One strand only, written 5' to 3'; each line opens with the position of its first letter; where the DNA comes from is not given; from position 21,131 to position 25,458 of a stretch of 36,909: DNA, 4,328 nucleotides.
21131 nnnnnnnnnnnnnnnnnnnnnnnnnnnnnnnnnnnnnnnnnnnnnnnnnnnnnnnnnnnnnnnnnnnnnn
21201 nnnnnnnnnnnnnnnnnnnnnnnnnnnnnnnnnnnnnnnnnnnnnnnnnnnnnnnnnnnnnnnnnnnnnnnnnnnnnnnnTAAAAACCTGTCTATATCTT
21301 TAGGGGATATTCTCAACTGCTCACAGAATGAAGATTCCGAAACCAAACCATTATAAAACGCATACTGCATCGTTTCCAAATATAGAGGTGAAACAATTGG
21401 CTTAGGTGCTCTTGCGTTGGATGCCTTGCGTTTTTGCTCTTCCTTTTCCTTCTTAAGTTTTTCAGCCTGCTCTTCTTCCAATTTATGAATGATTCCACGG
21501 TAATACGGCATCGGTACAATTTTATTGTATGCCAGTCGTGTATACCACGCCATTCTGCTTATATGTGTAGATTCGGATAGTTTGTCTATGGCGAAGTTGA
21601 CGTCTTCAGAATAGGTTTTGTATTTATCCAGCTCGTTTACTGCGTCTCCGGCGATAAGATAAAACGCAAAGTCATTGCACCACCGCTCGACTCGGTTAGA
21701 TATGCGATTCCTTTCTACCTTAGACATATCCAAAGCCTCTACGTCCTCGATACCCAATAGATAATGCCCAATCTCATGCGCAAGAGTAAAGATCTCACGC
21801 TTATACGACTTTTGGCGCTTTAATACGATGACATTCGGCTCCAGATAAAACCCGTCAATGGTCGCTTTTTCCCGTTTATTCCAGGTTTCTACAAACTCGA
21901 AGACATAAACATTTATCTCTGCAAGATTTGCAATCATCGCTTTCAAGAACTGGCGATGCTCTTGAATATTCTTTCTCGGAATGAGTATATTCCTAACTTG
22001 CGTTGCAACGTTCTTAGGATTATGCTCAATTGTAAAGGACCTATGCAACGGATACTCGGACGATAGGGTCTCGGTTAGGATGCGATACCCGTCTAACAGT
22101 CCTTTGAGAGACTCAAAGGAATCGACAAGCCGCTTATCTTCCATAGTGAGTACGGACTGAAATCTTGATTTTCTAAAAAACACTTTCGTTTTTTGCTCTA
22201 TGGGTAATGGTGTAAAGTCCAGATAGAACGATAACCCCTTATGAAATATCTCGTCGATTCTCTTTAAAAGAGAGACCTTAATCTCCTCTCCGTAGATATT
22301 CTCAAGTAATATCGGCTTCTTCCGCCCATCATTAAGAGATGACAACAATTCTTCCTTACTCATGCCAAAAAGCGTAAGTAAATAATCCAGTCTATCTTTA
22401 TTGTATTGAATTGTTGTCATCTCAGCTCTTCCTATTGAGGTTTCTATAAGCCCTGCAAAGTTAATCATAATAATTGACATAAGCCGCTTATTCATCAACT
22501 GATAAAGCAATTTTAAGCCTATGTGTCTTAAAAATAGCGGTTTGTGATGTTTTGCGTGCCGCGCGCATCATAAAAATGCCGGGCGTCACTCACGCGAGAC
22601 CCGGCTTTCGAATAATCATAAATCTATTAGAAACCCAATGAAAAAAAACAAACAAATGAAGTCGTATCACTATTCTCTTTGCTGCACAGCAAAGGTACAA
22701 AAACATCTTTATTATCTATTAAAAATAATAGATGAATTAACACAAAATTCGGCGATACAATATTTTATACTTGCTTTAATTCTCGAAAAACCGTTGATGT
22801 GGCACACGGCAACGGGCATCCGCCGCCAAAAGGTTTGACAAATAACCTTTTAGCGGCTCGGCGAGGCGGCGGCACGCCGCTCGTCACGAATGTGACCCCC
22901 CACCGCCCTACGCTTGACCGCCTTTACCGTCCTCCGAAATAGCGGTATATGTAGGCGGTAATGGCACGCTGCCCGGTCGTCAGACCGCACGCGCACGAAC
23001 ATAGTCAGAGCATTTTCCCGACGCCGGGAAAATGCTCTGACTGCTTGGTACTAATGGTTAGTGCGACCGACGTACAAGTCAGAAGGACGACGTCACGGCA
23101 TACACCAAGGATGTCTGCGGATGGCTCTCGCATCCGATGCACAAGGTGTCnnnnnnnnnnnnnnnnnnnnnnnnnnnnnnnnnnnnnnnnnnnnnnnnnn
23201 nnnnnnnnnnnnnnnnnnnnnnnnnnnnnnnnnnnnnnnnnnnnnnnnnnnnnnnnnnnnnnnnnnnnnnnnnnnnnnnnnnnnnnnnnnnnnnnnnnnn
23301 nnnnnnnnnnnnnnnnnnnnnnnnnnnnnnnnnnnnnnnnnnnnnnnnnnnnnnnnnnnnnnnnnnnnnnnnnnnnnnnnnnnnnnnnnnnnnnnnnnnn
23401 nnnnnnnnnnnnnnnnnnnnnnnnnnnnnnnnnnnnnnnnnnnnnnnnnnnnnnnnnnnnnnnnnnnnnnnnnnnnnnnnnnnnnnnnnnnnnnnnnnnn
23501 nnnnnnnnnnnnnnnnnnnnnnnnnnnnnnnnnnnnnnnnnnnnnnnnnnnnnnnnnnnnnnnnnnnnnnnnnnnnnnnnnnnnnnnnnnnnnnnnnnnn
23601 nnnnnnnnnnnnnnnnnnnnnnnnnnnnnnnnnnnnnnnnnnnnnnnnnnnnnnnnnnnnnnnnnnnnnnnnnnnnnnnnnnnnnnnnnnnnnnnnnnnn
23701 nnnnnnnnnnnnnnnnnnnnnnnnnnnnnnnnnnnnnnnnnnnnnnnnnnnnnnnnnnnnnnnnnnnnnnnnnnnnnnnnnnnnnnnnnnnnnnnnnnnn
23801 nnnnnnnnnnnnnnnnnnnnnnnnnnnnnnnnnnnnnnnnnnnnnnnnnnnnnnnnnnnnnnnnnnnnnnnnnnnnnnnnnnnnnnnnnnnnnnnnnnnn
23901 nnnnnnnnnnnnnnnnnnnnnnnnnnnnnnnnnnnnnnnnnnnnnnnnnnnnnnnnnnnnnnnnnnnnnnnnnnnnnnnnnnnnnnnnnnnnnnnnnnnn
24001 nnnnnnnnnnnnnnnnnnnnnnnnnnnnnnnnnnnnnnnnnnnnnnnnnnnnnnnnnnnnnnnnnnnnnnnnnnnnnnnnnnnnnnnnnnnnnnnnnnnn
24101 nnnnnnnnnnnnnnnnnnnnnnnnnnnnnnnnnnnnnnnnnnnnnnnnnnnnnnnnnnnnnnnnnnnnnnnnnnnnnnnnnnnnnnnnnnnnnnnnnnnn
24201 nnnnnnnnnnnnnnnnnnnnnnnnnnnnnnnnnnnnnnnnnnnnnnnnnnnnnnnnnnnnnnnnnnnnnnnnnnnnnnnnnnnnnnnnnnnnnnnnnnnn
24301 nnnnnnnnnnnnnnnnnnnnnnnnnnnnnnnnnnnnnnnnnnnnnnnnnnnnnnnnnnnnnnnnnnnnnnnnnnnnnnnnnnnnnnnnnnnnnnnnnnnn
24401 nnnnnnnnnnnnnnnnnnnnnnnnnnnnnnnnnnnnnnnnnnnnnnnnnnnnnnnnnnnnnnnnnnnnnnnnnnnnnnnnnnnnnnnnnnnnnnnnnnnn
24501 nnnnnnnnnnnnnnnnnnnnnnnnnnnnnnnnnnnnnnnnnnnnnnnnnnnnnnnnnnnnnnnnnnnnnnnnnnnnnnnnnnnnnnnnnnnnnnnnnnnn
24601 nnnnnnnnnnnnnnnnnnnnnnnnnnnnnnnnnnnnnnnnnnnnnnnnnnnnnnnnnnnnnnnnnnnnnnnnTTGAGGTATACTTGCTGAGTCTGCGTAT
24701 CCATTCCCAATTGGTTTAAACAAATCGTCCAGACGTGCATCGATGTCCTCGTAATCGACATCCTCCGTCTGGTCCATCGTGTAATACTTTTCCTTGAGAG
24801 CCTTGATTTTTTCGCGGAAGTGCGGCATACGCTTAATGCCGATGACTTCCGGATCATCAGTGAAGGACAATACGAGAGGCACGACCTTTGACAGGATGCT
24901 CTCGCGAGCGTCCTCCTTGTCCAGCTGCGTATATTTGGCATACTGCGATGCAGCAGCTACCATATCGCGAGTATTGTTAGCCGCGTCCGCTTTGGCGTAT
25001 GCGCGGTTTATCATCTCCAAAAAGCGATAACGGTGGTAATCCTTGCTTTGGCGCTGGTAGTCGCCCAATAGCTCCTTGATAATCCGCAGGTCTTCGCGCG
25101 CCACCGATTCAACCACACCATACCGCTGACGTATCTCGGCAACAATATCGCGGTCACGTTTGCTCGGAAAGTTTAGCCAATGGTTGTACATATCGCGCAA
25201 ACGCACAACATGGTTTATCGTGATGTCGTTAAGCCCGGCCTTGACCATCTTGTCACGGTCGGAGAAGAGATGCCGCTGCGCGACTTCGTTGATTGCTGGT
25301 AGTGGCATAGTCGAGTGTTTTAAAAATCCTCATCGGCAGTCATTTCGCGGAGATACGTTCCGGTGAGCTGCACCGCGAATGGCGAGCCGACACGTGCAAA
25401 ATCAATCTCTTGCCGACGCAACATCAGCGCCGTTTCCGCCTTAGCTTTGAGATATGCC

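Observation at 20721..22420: Self-contained AT-rich cassette: an HTH-ImmA/IrrE Zn-peptidase coupled to a DUF4411 PIN-like nuclease, wedged between terminase and portal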

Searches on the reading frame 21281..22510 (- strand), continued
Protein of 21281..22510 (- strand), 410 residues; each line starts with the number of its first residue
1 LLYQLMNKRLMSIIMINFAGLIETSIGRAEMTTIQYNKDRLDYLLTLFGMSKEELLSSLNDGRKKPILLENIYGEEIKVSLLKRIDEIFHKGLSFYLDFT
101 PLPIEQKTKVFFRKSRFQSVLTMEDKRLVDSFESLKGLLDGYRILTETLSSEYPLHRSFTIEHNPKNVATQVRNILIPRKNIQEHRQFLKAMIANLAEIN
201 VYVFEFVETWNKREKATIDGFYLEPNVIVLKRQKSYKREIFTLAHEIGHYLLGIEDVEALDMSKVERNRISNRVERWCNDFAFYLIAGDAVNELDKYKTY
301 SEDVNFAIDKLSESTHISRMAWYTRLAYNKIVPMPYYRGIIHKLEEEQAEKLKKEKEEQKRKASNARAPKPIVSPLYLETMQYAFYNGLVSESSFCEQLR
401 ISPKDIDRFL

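Call 57: fold_search(model_id=the predicted structure, library=pdb)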
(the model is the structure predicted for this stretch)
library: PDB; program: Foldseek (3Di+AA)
matches with E <= 10: 60; with E <= 0.001: 0
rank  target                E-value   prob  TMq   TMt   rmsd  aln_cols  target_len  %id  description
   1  7t5t                  4.5e-03  1.00  0.26  0.34   6.0       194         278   18  Structure of Thauera sp. K11 CapP (released 2022-09-14)
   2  8sln_A                5.9e-03  1.00  0.27  0.41   7.4       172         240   19  Crystal structure of Deinococcus geothermalis PprI complexed with ssDNA (released 2024-03-13)
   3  6cyy_A                6.5e-02  0.99  0.28  0.32   6.2       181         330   12  Mycobacterium tuberculosis transcriptional regulator (released 2019-04-17)
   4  6cz6_D                9.4e-02  0.98  0.28  0.33   6.6       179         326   13  Mycobacterium tuberculosis transcriptional regulator (released 2019-04-17)
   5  6cz6_C                1.1e-01  0.97  0.28  0.31   6.7       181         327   14  Mycobacterium tuberculosis transcriptional regulator (released 2019-04-17)
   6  6cyj_A                1.1e-01  0.97  0.28  0.31   7.3       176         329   13  Mycobacterium tuberculosis transcriptional regulator (released 2019-04-17)
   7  6cz6_A                1.5e-01  0.90  0.25  0.28   7.6       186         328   13  Mycobacterium tuberculosis transcriptional regulator (released 2019-04-17)
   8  6d2s                  2.3e-01  0.82  0.27  0.36  13.2       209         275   11  Mycobacterium tuberculosis transcriptional regulator (released 2019-04-17)
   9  5da8_b                4.5e-01  0.02  0.07  0.07  19.7       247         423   12  Crystal structure of chaperonin GroEL from (released 2015-10-14)
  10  6sar                  4.8e-01  0.13  0.15  0.14  16.1       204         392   14  E coli BepA/YfgC (released 2020-08-26)
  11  1zxv_A                5.0e-01  0.14  0.18  0.11  14.6       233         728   15  X-Ray Crystal Structure of the Anthrax Lethal Factor Bound to a Small Molecule Inhibitor, BI-MFM3, 3-{5-[5-(4-Chloro-p (released 2005-07-05)
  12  1pwq_A                5.9e-01  0.11  0.16  0.10  15.1       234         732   15  Crystal structure of Anthrax Lethal Factor complexed with Thioacetyl-Tyr-Pro-Met-Amide, a metal-chelating peptidyl sma (released 2004-01-13)
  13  8t25_A                6.2e-01  0.08  0.18  0.12  25.1       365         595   10  Cryo-EM structure of the RBD-ACE2 interface of the SARS-CoV-2 trimeric spike protein bound to ACE2 receptor after loca (released 2023-10-25)
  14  1pwv_A                7.3e-01  0.10  0.16  0.10  14.9       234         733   15  Crystal structure of Anthrax Lethal Factor wild-type protein complexed with an optimised peptide substrate. (released 2004-02-03)
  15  6k1d_B                1.2e+00  0.04  0.09  0.14  16.0       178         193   15  Crystal structure of EXD2 exonuclease domain soaked in Mn and GMP (released 2019-05-22)
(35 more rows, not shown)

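Call 80: find_encoding_contigs(protein=P0232, flank=5000, max_places=2)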
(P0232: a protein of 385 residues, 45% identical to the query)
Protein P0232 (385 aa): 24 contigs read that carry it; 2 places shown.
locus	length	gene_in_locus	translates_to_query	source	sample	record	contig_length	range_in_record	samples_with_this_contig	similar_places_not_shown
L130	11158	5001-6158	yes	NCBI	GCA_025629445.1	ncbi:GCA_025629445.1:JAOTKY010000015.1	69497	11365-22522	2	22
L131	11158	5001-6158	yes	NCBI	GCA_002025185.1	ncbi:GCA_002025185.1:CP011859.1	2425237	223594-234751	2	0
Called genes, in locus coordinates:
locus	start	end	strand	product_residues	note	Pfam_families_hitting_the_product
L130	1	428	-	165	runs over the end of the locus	PF01281:Ribosomal_L9_N, PF03948:Ribosomal_L9_C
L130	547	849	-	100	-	PF01084:Ribosomal_S18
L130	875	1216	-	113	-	PF01250:Ribosomal_S6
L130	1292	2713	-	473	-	PF00654:Voltage_CLC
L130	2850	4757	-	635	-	PF00012:HSP70, PF06723:MreB_Mbl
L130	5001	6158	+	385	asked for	PF06114:Peptidase_M78 (weak)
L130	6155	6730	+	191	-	PF14367:DUF4411 (faint)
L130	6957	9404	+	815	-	PF17764:PriA_3primeBD, PF00270:DEAD, PF04851:ResIII, PF00271:Helicase_C (faint), PF18319:Zn_ribbon_PriA, PF18074:PriA_C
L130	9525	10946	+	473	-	PF13354:Beta-lactamase2 (faint), PF02113:Peptidase_S13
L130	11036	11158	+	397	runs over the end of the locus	PF00155:Aminotran_1_2, PF00464:SHMT (faint)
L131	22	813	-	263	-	-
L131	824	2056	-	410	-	PF13102:Phage_int_SAM_5, PF00589:Phage_integrase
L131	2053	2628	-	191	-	PF13384:HTH_23 (faint), PF13518:HTH_28 (faint), PF12728:HTH_17 (weak)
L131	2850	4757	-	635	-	PF00012:HSP70, PF06723:MreB_Mbl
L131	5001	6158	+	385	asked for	PF06114:Peptidase_M78 (weak)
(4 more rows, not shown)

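Call 81: find_encoding_contigs(protein=P0221, flank=8000, max_places=2)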
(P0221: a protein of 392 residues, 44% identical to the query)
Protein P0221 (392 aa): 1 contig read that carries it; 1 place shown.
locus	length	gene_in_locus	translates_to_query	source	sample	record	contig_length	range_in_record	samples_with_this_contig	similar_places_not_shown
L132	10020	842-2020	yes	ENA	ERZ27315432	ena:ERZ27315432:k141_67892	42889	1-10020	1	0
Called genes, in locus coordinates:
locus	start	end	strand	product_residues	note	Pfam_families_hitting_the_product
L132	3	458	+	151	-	?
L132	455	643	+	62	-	-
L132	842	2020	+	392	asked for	PF06114:Peptidase_M78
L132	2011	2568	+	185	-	PF14367:DUF4411 (faint)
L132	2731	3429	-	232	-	PF01551:Peptidase_M23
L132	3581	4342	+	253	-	PF13351:DUF4099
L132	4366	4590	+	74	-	-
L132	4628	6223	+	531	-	-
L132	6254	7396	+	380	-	PF13155:Toprim_2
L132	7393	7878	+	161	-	PF03703:bPH_2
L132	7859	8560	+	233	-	-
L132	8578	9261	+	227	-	-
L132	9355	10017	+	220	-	-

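Call 82: search_protein_families(library=ncbifam, proteins=[window:21281-22420:-], max_evalue=0.01)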
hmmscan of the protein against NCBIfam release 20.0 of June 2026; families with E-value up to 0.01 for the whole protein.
window:21281-22420:- (380 aa): 1 family
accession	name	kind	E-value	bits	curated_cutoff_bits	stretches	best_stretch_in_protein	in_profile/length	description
NF052239.1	antitox_spr1629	equivalog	8.1e-05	21.9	335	1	11-254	7-248/377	spr1629 family repressor/antitoxin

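Call 106: find_encoding_contigs(protein=P0196, flank=4000, max_places=3)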
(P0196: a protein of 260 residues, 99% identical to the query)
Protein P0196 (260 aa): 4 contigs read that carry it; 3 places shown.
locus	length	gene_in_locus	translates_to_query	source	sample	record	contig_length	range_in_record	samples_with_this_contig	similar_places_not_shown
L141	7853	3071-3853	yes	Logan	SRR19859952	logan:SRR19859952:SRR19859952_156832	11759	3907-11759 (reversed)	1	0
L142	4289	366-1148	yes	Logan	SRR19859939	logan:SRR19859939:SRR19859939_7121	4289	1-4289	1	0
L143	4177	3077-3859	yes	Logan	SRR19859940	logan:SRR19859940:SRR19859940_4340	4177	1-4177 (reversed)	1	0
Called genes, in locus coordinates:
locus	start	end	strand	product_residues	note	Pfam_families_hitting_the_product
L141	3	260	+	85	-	?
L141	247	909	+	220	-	-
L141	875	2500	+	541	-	-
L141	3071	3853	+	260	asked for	-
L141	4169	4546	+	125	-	-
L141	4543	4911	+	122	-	-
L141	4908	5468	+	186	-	-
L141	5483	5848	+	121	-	-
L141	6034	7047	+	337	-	-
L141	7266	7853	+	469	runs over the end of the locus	-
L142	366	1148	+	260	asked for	-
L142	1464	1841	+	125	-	-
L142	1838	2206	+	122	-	-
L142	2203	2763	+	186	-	-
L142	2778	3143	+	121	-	-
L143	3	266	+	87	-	?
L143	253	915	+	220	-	-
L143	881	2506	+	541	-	-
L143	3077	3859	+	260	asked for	-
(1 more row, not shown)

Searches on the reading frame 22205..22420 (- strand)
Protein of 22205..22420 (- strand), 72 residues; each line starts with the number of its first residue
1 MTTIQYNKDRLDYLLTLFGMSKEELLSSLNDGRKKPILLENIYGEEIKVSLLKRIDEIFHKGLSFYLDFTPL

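Call 60: search_solved_structures(query=A4, max_evalue=10, show_alignments=2)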
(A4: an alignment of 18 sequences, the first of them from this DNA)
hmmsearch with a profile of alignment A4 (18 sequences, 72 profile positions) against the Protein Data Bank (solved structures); distinct sequences matched with E-value up to 10: 0.

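Call 61: search_protein_families(library=pfam, proteins=[window:22205-22420:-], max_evalue=10)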
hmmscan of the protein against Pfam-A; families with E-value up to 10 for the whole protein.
seq(72 aa): 0 families

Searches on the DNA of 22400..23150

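Call 87: search_rna_families(source=window, start=22400, end=23150, threshold=evalue, max_evalue=1)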
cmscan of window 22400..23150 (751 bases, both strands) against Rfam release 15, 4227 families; matches with E-value up to 1: 2.
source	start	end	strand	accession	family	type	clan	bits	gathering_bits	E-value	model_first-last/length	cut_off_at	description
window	22417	22510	-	RF01163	snoR64a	Gene; snRNA; snoRNA; CD-box;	-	24.2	45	0.15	1-77/77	no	Small nucleolar RNA snoR64a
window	23002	23043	-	RF04153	MIR856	Gene; miRNA;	-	15.4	297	0.31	1-258/258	no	MIR856 microRNA precursor family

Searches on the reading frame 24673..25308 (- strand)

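Call 3: search_protein_families(library=pfam, proteins=[window:24673-25308:-], max_evalue=0.01)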
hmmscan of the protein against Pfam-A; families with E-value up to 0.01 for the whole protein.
window:24673-25308:- (212 aa): 1 family
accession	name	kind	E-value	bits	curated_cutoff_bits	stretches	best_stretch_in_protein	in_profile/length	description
PF21884.2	ZUO1-like_ZHD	-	0.0018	19.3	25.1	1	13-106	14-100/105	Zuotin-like, zuotin homology domain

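Call 6: search_protein_families(library=phrogs, proteins=[window:24673-25308:-], max_evalue=0.001)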
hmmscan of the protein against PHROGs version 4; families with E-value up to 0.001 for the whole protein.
window:24673-25308:- (212 aa): 0 families
